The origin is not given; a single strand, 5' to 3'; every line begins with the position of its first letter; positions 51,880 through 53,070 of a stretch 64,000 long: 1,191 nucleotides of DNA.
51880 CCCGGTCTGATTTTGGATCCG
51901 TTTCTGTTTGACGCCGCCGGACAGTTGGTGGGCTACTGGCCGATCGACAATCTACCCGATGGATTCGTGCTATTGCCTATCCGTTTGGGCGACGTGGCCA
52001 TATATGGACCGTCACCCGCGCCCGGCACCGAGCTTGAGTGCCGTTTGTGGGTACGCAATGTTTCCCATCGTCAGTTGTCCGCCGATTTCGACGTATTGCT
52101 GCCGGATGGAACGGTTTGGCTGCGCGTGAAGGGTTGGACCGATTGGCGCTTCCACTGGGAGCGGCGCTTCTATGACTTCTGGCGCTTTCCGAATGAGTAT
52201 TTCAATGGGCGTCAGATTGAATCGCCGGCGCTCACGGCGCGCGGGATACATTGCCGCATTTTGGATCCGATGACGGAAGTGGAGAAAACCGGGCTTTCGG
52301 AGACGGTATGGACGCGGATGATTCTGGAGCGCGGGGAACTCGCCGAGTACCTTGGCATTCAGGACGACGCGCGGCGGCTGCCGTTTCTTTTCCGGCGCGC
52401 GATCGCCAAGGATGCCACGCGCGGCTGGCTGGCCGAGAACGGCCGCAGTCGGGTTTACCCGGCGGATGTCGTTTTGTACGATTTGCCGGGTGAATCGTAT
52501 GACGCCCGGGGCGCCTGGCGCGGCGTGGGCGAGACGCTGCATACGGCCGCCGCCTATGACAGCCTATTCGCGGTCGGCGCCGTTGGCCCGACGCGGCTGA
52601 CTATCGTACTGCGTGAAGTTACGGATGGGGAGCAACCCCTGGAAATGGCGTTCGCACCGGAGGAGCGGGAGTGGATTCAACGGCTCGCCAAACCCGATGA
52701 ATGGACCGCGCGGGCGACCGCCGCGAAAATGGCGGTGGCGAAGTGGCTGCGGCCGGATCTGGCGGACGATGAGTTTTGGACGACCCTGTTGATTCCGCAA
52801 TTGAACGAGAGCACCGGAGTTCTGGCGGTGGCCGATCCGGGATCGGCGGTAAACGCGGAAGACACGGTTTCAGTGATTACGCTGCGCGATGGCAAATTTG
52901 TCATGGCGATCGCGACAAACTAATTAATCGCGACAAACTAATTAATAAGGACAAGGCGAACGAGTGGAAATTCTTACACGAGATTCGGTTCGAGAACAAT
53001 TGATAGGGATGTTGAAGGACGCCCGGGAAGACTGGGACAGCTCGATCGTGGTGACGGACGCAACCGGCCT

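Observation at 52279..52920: C-terminal PPTase-like domain on synthase 2 appears catalytically dead, while a bona fide Sfp-type PPTase sits 5 kb downstream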

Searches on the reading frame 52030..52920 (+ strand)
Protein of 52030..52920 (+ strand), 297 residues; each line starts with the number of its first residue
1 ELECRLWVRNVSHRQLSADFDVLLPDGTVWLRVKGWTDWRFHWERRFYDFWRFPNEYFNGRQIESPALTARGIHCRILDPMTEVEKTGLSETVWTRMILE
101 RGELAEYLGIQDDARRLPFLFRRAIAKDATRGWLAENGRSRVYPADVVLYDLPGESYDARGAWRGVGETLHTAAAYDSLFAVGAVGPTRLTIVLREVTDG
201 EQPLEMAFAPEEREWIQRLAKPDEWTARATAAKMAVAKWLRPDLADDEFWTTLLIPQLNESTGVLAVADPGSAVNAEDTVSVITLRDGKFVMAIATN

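Call 7: search_solved_structures(query=window:52120-52920:+, max_evalue=10, show_alignments=3)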
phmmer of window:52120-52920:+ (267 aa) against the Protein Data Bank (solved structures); distinct sequences matched with E-value up to 10: 0.

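Call 8: find_homologous_proteins(query=window:52030-52920:+, max_evalue=0.001)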
Query window:52030-52920:+ (297 aa): 3 proteins with E <= 0.001 among 2544 candidates.
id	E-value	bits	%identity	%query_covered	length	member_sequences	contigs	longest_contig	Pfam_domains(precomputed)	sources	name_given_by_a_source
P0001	1.4e-127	443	74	89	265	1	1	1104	-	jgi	jgi:hypothetical protein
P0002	3.1e-63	232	41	100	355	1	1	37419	-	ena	-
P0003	5.8e-53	198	42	85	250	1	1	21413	-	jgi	jgi:hypothetical protein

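Call 9: find_encoding_contigs(protein=P0002, flank=10000, max_places=3)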
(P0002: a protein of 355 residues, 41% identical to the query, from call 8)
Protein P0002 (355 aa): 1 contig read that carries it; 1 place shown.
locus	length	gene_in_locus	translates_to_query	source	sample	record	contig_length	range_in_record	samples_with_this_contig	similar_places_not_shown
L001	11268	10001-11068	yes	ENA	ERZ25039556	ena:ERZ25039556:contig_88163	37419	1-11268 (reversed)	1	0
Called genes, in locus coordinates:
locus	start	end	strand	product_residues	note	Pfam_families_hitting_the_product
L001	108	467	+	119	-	PF00109:ketoacyl-synt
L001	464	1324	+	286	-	PF00109:ketoacyl-synt, PF02801:Ketoacyl-synt_C (weak)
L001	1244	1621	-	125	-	-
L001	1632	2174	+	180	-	PF00698:Acyl_transf_1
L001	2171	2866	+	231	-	PF00698:Acyl_transf_1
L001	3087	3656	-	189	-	-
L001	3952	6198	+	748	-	PF08659:KR, PF00106:adh_short, PF13561:adh_short_C2, PF21089:PKS_DH_N, PF14765:PS-DH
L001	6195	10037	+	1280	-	PF00109:ketoacyl-synt, PF02801:Ketoacyl-synt_C, PF16197:KAsynt_C_assoc, PF22336:RhiE-like_linker (weak), PF22621:CurL-like_PKS_C (weak), PF00698:Acyl_transf_1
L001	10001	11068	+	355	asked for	-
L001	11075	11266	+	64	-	?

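Call 10: find_encoding_contigs(protein=P0003, flank=10000, max_places=3)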
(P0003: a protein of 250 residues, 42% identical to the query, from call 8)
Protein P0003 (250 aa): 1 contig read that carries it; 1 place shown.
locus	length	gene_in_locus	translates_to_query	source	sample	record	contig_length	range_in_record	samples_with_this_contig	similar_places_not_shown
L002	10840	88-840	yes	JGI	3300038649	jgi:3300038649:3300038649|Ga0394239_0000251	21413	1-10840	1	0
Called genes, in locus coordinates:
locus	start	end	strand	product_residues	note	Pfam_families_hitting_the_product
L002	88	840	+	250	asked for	-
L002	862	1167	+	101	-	PF00550:PP-binding (weak)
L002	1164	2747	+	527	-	PF01663:Phosphodiest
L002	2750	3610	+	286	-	PF00561:Abhydrolase_1, PF12146:Hydrolase_4, PF12697:Abhydrolase_6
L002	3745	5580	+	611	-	-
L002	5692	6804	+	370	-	PF03403:PAF-AH_p_II, PF01738:DLH (weak), PF12697:Abhydrolase_6 (weak), PF12740:PETase (weak)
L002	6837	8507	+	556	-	PF03403:PAF-AH_p_II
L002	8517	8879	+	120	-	PF12680:SnoaL_2, PF13577:SnoaL_4 (weak)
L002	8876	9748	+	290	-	PF02811:PHP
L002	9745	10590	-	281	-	PF07589:PEP_exosort_dom (weak)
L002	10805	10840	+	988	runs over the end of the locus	PF13442:Cytochrome_CBB3 (faint), PF07635:PSCyt1, PF07583:PSCyt2, PF13385:Laminin_G_3, PF07587:PSD1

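Call 20: search_protein_families(library=ncbifam, proteins=[window:52153-52920:+], max_evalue=0.1)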
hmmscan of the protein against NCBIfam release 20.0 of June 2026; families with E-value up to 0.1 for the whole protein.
window:52153-52920:+ (256 aa): 0 families

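Call 23: predict_structure(alignment_id=A2)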
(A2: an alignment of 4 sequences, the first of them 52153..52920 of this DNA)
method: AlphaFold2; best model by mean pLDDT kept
length: 256 residues; sequences in the alignment: 4
mean_pLDDT: 81.1   pTM: 0.82
mean pLDDT of the five models: 81.1, 58.3, 55.4, 53.0, 33.9
residues with pLDDT >= 90: 102; 70-90: 102; 50-70: 29; < 50: 23
segments of 3 or more residues with pLDDT < 50: 1-14, 42-46
pLDDT, mean of each block of 10 residues (from residue 1): 34 59 90 82 49 76 88 81 89 84 85 84 66 84 92 93 92 93 96 91 77 91 87 66 92 91
secondary structure, 60 per line:
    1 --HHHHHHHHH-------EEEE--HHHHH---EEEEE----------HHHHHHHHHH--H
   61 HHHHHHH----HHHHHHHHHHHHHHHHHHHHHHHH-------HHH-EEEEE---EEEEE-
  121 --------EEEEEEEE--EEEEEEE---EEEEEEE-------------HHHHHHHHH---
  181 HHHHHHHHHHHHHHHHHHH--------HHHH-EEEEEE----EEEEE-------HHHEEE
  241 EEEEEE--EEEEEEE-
elements in order: H3-11 E19-22 H25-29 E33-37 H48-57 H60-67 H72-95 E107-111 E115-119 E129-136 E139-145 E149-155 H169-177 H181-199 H208-211 E213-218 E223-227 E238-246 E249-255

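Call 25: fold_search(model_id=the predicted structure, library=pdb)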
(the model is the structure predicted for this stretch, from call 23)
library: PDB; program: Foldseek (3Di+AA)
matches with E <= 10: 796; with E <= 0.001: 40
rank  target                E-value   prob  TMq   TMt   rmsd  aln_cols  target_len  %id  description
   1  2cg5_A                9.1e-07  1.00  0.51  0.49   5.9       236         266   12  Structure of aminoadipate-semialdehyde dehydrogenase- phosphopantetheinyl transferase in complex with cytosolic acyl c (released 2006-03-01)
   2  2byd                  1.5e-06  1.00  0.50  0.46   6.0       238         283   13  Structure of aminoadipate-semialdehyde dehydrogenase- phosphopantetheinyl transferase (released 2005-08-05)
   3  7bcz_B                2.5e-06  1.00  0.51  0.54   6.5       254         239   12  Structure of the 4'-phosphopantetheinyl transferase PcpS from Pseudomonas aeruginosa (released 2021-11-10)
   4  7bcz_C                5.5e-06  1.00  0.55  0.59   5.6       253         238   12  Structure of the 4'-phosphopantetheinyl transferase PcpS from Pseudomonas aeruginosa (released 2021-11-10)
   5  7bdw_A                7.0e-06  1.00  0.49  0.56   5.8       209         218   15  Crystal structure of mycobacterial PptAb in complex with ACP and compound 8918 (released 2021-11-10)
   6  4mrt_A                7.4e-06  1.00  0.50  0.56   6.1       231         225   12  Structure of the Phosphopantetheine Transferase Sfp in Complex with Coenzyme A and a Peptidyl Carrier Protein (released 2014-04-23)
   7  4qjl                  7.9e-06  1.00  0.54  0.59   5.8       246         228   15  Crystal structure of M. ulcerans phosphopantetheinyl transferase MuPPT (released 2014-07-16)
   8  6rcx_A                8.4e-06  1.00  0.49  0.56   5.9       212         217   15  Mycobacterial 4'-phosphopantetheinyl transferase PptAb in complex with the ACP domain of PpsC. (released 2020-04-15)
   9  7b4r                  1.1e-05  1.00  0.48  0.55   6.0       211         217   15  Structure of the 4'-phosphopantetheinyl transferase PptAb from Mycobacterium abscessus in complex with Coenzyme A and N- (released 2021-11-10)
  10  6qwu                  1.1e-05  1.00  0.48  0.54   6.0       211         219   15  4'-phosphopantetheinyl transferase PptAb from Mycobacterium abscessus at pH 5.5 with Mn2+ and CoA. (released 2020-03-25)
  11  6qyg                  1.1e-05  1.00  0.45  0.52   6.1       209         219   15  4'-phosphopantetheinyl transferase PptAb from Mycobacterium abscessus at pH 8.5 with Mg2+ and CoA. (released 2020-03-25)
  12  2c43                  1.3e-05  1.00  0.50  0.46   6.2       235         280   13  STRUCTURE OF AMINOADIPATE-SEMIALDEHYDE DEHYDROGENASE- PHOSPHOPANTETHEINYL TRANSFERASE IN COMPLEX WITH COENZYME A (released 2005-10-24)
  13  7bcz_A                1.4e-05  1.00  0.51  0.54   7.5       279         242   13  Structure of the 4'-phosphopantetheinyl transferase PcpS from Pseudomonas aeruginosa (released 2021-11-10)
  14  6qxq                  2.0e-05  1.00  0.48  0.55   5.8       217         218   15  4'-phosphopantetheinyl transferase PptAb from Mycobacterium abscessus at pH 7 with Mn2+ and CoA. (released 2020-03-25)
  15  4qvh_A                2.4e-05  1.00  0.56  0.27   5.6       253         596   15  Crystal structure of the essential Mycobacterium tuberculosis phosphopantetheinyl transferase PptT, solved as a fusion (released 2014-12-17)
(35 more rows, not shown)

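Call 26: search_protein_representatives(alignment_id=A2)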
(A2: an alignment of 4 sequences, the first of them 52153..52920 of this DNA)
Query: 4 sequences, 265 profile positions. Proteins with E-value up to 0.001 (for the whole library): 964; up to 1e-10: 300; up to 1e-30: 27. The best 150 are listed.
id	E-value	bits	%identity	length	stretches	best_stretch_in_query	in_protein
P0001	2.0e-139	479.7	-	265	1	1-265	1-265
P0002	8.5e-134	461.3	-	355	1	1-265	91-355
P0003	1.2e-124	431.3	-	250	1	15-265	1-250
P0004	5.3e-64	232.4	-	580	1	1-264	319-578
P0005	3.4e-63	229.8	-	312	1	1-265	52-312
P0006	1.4e-55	204.8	-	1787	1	1-264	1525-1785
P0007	2.9e-51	190.7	-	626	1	1-263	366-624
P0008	6.3e-49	183.0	-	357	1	1-264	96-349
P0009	4.7e-47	176.9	-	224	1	32-265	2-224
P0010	5.8e-47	176.6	-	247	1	15-263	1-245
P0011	4.1e-45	170.5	-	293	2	2-207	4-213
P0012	2.2e-43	164.9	-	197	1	66-264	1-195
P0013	6.7e-43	163.3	-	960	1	1-263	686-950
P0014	9.0e-42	159.6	-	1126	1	3-264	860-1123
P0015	2.9e-41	157.9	-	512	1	2-264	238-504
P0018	1.6e-38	149.0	-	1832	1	2-264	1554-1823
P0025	1.1e-32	129.8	-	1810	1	3-263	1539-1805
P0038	2.0e-25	106.0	-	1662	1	3-261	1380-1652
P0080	2.6e-17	79.4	-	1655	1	2-263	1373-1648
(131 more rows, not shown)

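Call 33: search_protein_families(library=pfam, proteins=[P0006, P0018, P0025, P0038, P0080], max_evalue=0.001)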
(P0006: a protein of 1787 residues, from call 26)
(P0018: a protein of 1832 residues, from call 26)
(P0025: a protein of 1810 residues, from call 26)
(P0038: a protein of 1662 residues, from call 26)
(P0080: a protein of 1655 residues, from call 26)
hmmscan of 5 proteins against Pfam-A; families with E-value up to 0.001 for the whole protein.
P0006 (1787 aa): 8 families
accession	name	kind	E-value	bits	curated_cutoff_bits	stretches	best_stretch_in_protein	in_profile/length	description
PF00109.32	ketoacyl-synt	-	8.7e-52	176.6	20.8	1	16-297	3-252/252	Beta-ketoacyl synthase, N-terminal domain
PF02801.28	Ketoacyl-synt_C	-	1.2e-36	125.8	20.8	1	305-422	1-118/119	Beta-ketoacyl synthase, C-terminal domain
PF00698.26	Acyl_transf_1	-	7.3e-15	55.7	32.7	1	593-889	3-280/319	Acyl transferase domain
PF16197.11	KAsynt_C_assoc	-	6.4e-11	43.1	33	1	434-543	11-109/111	Ketoacyl-synthetase C-terminal extension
PF14765.12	PS-DH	-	6e-10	39.3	23.7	1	1399-1527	23-153/166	Polyketide synthase dehydratase N-terminal domain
PF22621.2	CurL-like_PKS_C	-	4.9e-09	36.5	27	1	497-555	5-63/64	CurL-like, PKS C-terminal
PF22336.2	RhiE-like_linker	-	1e-08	35.4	27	1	501-559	6-63/67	RhiE-like, KS-MAT linker domain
PF00550.31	PP-binding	-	8.6e-06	26.4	20.8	1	1149-1191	2-43/67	Phosphopantetheine attachment site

P0018 (1832 aa): 9 families
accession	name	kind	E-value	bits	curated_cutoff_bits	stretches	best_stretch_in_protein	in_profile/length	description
PF00109.32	ketoacyl-synt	-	4.9e-60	203.7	20.8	1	18-300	3-252/252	Beta-ketoacyl synthase, N-terminal domain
PF02801.28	Ketoacyl-synt_C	-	1.1e-38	132.3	20.8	1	308-425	1-118/119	Beta-ketoacyl synthase, C-terminal domain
PF14765.12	PS-DH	-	9.7e-17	61.4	23.7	1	1406-1555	6-153/166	Polyketide synthase dehydratase N-terminal domain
PF00698.26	Acyl_transf_1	-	9e-15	55.4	32.7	1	618-945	2-312/319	Acyl transferase domain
PF01648.25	ACPS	-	3.2e-14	53.3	25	1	1711-1779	2-78/111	4'-phosphopantetheinyl transferase superfamily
PF16197.11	KAsynt_C_assoc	-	8.7e-09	36.2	33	1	437-505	11-73/111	Ketoacyl-synthetase C-terminal extension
PF00550.31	PP-binding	-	4.5e-08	33.7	20.8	1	1159-1219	2-62/67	Phosphopantetheine attachment site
PF22621.2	CurL-like_PKS_C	-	5.9e-07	29.8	27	1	525-582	7-64/64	CurL-like, PKS C-terminal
PF22336.2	RhiE-like_linker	-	7.1e-05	23.1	27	1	525-587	4-65/67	RhiE-like, KS-MAT linker domain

P0025 (1810 aa): 10 families
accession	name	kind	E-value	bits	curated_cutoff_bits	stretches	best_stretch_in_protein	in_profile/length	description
PF00109.32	ketoacyl-synt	-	1e-61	209.2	20.8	1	4-287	2-252/252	Beta-ketoacyl synthase, N-terminal domain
PF02801.28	Ketoacyl-synt_C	-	1.7e-36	125.2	20.8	1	295-412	1-118/119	Beta-ketoacyl synthase, C-terminal domain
PF00698.26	Acyl_transf_1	-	8e-20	72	32.7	1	583-880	2-280/319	Acyl transferase domain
PF01648.25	ACPS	-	2.6e-14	53.6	25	1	1694-1771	2-87/111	4'-phosphopantetheinyl transferase superfamily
PF14765.12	PS-DH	-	2.1e-12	47.3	23.7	1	1407-1539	22-153/166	Polyketide synthase dehydratase N-terminal domain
PF16197.11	KAsynt_C_assoc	-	6.7e-11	43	33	1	418-504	7-84/111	Ketoacyl-synthetase C-terminal extension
PF00550.31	PP-binding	-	1e-07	32.5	20.8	1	1163-1233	2-67/67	Phosphopantetheine attachment site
PF22621.2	CurL-like_PKS_C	-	2.8e-05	24.4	27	1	487-549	7-64/64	CurL-like, PKS C-terminal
PF00108.29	Thiolase_N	-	3.8e-05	23.6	26.4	1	201-246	77-122/260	Thiolase, N-terminal domain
PF22336.2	RhiE-like_linker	-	0.00064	20.1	27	1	499-554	9-65/67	RhiE-like, KS-MAT linker domain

P0038 (1662 aa): 8 families
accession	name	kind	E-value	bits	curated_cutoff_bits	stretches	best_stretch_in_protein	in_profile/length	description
PF00109.32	ketoacyl-synt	-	3.2e-55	187.9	20.8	1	17-300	2-252/252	Beta-ketoacyl synthase, N-terminal domain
PF02801.28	Ketoacyl-synt_C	-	3.2e-39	134.1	20.8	1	308-426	1-119/119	Beta-ketoacyl synthase, C-terminal domain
PF00698.26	Acyl_transf_1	-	6.5e-20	72.3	32.7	1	658-894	54-280/319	Acyl transferase domain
PF01648.25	ACPS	-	5e-17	62.4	25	1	1543-1619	2-86/111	4'-phosphopantetheinyl transferase superfamily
PF14765.12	PS-DH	-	5.2e-15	55.8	23.7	1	1251-1379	24-152/166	Polyketide synthase dehydratase N-terminal domain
PF16197.11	KAsynt_C_assoc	-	6.8e-12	46.2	33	1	428-536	1-101/111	Ketoacyl-synthetase C-terminal extension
PF22621.2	CurL-like_PKS_C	-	5.5e-08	33.1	27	1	507-559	12-64/64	CurL-like, PKS C-terminal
PF22336.2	RhiE-like_linker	-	7.9e-06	26.2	27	1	507-562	9-63/67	RhiE-like, KS-MAT linker domain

P0080 (1655 aa): 8 families
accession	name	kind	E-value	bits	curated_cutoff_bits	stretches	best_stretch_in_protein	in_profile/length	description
PF00109.32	ketoacyl-synt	-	2.5e-56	191.5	20.8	1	16-298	3-252/252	Beta-ketoacyl synthase, N-terminal domain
PF02801.28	Ketoacyl-synt_C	-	5.3e-39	133.3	20.8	1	306-424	1-119/119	Beta-ketoacyl synthase, C-terminal domain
PF01648.25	ACPS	-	6.7e-14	52.3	25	1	1536-1607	1-80/111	4'-phosphopantetheinyl transferase superfamily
PF14765.12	PS-DH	-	4.2e-13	49.6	23.7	1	1245-1379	22-158/166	Polyketide synthase dehydratase N-terminal domain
PF00698.26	Acyl_transf_1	-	6.2e-13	49.3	32.7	1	589-891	2-281/319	Acyl transferase domain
PF16197.11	KAsynt_C_assoc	-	1.1e-12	48.8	33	1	426-514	1-83/111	Ketoacyl-synthetase C-terminal extension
PF22336.2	RhiE-like_linker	-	1.5e-06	28.6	27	1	496-558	2-63/67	RhiE-like, KS-MAT linker domain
PF22621.2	CurL-like_PKS_C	-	1.1e-05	25.7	27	1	497-555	6-64/64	CurL-like, PKS C-terminal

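Call 40: find_encoding_contigs(protein=P0006, flank=10000, max_places=2)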
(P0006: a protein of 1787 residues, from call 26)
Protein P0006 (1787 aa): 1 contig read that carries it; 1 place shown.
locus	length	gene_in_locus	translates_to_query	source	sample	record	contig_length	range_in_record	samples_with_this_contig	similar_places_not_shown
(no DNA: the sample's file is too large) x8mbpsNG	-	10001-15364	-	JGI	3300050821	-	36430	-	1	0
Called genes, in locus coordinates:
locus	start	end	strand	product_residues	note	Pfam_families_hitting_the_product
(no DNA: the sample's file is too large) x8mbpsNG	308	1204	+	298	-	-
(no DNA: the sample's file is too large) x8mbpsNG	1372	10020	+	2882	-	PF03060:NMO, PF00109:ketoacyl-synt, PF02801:Ketoacyl-synt_C, PF16197:KAsynt_C_assoc (weak), PF00698:Acyl_transf_1, PF08659:KR, PF00106:adh_short, PF13561:adh_short_C2, +2 more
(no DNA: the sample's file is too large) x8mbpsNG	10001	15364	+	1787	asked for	PF00109:ketoacyl-synt, PF02801:Ketoacyl-synt_C, PF16197:KAsynt_C_assoc, PF22336:RhiE-like_linker, PF22621:CurL-like_PKS_C, PF00698:Acyl_transf_1, PF00550:PP-binding (weak), PF14765:PS-DH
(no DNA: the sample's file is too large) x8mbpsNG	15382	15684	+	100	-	PF00550:PP-binding (weak)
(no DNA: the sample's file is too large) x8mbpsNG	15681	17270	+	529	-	PF01663:Phosphodiest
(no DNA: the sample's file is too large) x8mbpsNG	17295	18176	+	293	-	PF00561:Abhydrolase_1, PF12146:Hydrolase_4, PF12697:Abhydrolase_6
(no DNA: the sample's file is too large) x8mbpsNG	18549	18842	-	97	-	-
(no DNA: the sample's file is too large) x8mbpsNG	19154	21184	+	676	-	-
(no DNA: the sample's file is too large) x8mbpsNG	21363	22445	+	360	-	PF03403:PAF-AH_p_II (weak), PF07224:Chlorophyllase (faint), PF12740:PETase (weak), PF12697:Abhydrolase_6 (weak)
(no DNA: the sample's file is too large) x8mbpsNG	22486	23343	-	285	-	PF00884:Sulfatase (weak)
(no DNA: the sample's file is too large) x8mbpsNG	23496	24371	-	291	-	-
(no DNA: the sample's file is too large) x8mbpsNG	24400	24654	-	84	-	PF07583:PSCyt2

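Call 41: find_encoding_contigs(protein=P0007, flank=10000, max_places=2)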
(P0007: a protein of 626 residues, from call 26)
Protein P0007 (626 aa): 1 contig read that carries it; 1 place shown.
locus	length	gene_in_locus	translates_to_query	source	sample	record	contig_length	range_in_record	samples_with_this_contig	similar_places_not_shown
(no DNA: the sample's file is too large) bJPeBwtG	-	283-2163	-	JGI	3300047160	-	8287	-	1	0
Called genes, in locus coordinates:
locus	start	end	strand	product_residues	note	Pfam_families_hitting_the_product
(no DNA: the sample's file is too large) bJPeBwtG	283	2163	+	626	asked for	PF14765:PS-DH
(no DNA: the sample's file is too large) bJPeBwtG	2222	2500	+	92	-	PF00550:PP-binding (weak)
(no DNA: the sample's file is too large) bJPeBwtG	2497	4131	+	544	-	PF01663:Phosphodiest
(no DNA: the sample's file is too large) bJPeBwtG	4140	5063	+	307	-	PF12146:Hydrolase_4, PF00561:Abhydrolase_1, PF12697:Abhydrolase_6, PF03096:Ndr (faint)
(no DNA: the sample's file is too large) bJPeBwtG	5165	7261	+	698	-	-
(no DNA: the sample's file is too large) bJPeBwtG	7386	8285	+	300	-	?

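Call 42: find_encoding_contigs(protein=P0018, flank=10000, max_places=2)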
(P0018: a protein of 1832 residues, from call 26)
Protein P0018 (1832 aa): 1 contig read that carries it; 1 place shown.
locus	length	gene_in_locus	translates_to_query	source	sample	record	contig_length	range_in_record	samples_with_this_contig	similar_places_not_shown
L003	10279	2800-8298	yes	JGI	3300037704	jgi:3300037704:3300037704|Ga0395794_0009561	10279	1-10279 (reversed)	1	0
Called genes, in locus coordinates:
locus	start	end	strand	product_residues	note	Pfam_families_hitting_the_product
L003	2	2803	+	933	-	?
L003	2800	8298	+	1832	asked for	PF00109:ketoacyl-synt, PF02801:Ketoacyl-synt_C, PF16197:KAsynt_C_assoc, PF22621:CurL-like_PKS_C (weak), PF00698:Acyl_transf_1, PF00550:PP-binding, PF14765:PS-DH, PF01648:ACPS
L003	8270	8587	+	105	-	PF00550:PP-binding (weak)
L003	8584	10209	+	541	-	PF01663:Phosphodiest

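Call 45: find_related_loci(query=A3, collection=genome_contigs, flank=10000)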
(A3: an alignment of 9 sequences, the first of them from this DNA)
Query A3 (265 aa) in genome_contigs; peptide patterns used: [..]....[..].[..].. (x = any residue, [..] = any of these).
37 stretches matched a pattern; 6 encode a relative of the query (tblastn E <= 1e-3); 6 distinct loci.
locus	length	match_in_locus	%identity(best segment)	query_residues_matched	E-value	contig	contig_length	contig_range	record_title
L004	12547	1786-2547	34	1-263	2e-47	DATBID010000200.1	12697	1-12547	MAG TPA_asm: Bryobacteraceae bacterium isolate SMAG_U3885 k141_74104, whole genome shotgun sequence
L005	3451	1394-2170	35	1-263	2e-47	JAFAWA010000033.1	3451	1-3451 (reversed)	MAG: Terriglobia bacterium isolate CP_BM_RX_50 BM_RX_k147_3877109, whole genome shotgun sequence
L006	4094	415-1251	36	1-262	1e-42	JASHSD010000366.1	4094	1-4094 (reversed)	MAG: Bryobacteraceae bacterium isolate JOPF118 JOPF_NEAR_contig_610148, whole genome shotgun sequence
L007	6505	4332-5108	36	1-263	6e-42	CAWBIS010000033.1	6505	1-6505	MAG: Terriglobia bacterium isolate MFD04752.bin.3.16 genome assembly, contig: contig_12951, whole genome shotgun sequenc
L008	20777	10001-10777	35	1-263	1e-49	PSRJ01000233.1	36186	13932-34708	MAG: Terriglobia bacterium isolate subdivision3 Amazon FNV 2010 0 2 1 contig_55_431907832_length36186multi6, whole genom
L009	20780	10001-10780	33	1-263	4e-37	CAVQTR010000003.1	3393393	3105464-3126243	MAG: Bryobacterales bacterium isolate MFD09671.bin.1.44 genome assembly, contig: contig_19467, whole genome shotgun sequ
